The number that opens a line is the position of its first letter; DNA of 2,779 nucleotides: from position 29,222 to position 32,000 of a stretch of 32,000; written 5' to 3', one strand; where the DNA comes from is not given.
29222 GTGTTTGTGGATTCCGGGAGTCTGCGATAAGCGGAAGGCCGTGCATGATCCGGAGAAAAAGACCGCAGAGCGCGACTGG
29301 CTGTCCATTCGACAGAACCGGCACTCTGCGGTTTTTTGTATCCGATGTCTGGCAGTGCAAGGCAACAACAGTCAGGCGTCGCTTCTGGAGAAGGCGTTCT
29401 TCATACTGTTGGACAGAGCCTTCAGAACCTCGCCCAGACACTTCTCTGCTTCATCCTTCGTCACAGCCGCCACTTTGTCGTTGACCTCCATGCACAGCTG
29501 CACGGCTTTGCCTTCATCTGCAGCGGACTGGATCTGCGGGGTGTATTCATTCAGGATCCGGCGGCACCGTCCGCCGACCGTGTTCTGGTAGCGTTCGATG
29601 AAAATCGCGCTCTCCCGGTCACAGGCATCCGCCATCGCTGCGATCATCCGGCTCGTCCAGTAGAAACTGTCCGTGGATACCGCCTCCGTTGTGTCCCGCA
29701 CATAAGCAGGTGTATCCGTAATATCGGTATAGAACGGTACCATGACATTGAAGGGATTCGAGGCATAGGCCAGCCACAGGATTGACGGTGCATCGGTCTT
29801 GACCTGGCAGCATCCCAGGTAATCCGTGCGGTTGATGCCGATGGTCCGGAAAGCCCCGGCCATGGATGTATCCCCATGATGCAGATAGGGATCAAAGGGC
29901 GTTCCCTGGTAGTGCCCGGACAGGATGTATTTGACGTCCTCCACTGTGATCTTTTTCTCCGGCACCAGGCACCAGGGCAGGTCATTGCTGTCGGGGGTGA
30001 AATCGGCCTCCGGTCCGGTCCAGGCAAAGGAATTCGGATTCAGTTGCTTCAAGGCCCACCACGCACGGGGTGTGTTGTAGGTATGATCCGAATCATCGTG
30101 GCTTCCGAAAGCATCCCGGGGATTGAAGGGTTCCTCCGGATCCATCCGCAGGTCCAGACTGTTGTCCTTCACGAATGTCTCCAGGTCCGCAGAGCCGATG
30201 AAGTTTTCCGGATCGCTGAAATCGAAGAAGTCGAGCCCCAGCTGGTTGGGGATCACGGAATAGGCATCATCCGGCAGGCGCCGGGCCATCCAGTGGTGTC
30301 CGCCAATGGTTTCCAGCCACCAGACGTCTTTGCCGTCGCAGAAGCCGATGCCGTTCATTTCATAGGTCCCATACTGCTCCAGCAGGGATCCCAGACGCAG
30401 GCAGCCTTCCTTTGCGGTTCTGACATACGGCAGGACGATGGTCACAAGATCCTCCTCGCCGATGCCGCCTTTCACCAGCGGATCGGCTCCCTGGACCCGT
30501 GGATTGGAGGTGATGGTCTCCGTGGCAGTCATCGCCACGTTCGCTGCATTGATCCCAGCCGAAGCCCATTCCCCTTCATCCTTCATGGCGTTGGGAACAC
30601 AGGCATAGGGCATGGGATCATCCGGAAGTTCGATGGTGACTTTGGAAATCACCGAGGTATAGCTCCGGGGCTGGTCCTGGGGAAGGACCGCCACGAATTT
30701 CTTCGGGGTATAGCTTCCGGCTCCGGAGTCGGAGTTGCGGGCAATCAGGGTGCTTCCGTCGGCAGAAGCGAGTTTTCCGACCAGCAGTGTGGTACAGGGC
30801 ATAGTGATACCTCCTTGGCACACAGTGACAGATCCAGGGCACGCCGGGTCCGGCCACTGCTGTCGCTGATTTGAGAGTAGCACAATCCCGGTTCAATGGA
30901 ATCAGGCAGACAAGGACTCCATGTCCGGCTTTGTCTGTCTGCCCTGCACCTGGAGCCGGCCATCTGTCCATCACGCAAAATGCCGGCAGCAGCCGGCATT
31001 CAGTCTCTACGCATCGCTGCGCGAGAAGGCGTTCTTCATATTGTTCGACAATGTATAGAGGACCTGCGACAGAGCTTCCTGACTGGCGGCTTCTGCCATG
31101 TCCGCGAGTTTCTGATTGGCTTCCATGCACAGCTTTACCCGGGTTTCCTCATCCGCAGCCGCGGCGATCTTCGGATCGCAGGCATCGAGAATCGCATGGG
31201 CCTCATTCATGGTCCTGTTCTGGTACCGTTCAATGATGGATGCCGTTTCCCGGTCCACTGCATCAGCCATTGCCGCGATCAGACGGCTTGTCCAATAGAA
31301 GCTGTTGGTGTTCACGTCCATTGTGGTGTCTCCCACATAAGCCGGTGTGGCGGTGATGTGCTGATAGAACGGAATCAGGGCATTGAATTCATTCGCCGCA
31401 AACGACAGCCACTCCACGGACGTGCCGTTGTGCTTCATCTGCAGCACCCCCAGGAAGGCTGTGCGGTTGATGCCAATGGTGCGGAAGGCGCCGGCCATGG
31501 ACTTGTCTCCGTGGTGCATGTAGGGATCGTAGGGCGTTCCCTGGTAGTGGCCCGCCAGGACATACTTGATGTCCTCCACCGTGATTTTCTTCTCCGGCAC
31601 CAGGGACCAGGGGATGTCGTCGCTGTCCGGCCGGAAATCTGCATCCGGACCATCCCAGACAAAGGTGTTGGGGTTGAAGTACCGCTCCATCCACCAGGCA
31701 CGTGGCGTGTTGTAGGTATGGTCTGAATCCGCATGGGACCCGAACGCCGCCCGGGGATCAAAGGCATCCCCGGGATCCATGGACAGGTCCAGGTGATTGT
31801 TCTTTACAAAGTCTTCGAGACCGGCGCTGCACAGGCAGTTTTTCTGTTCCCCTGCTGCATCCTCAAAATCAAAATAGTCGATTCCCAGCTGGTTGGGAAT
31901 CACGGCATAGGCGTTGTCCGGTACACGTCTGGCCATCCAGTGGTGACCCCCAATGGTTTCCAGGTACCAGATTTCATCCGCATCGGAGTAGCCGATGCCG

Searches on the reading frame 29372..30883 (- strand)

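Call 14: search_protein_families(library=pfam, proteins=[window:29372-30883:-], max_evalue=0.00001)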
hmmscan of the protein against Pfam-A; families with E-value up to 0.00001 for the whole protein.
window:29372-30883:- (503 aa): 1 family
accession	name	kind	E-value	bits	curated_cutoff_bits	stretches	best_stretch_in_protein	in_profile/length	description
PF03577.20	Peptidase_C69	-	2.6e-157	524.4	23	1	30-431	2-398/402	Peptidase family C69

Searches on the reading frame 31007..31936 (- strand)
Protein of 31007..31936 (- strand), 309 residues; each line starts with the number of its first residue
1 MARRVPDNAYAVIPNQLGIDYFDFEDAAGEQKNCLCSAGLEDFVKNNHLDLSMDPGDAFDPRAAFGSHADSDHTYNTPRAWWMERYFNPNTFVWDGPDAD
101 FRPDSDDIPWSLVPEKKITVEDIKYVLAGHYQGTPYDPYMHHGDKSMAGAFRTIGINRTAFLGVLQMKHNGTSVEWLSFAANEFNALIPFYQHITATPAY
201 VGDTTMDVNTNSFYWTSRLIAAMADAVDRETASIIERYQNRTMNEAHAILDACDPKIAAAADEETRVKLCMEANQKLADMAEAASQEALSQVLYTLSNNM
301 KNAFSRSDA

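Call 14: search_protein_families(library=pfam, proteins=[window:31007-31936:-], max_evalue=0.00001)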
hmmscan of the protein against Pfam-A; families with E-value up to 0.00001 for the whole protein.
window:31007-31936:- (309 aa): 1 family
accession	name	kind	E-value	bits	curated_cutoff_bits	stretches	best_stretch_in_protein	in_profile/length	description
PF03577.20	Peptidase_C69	-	1.7e-73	248.4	23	1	1-239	172-400/402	Peptidase family C69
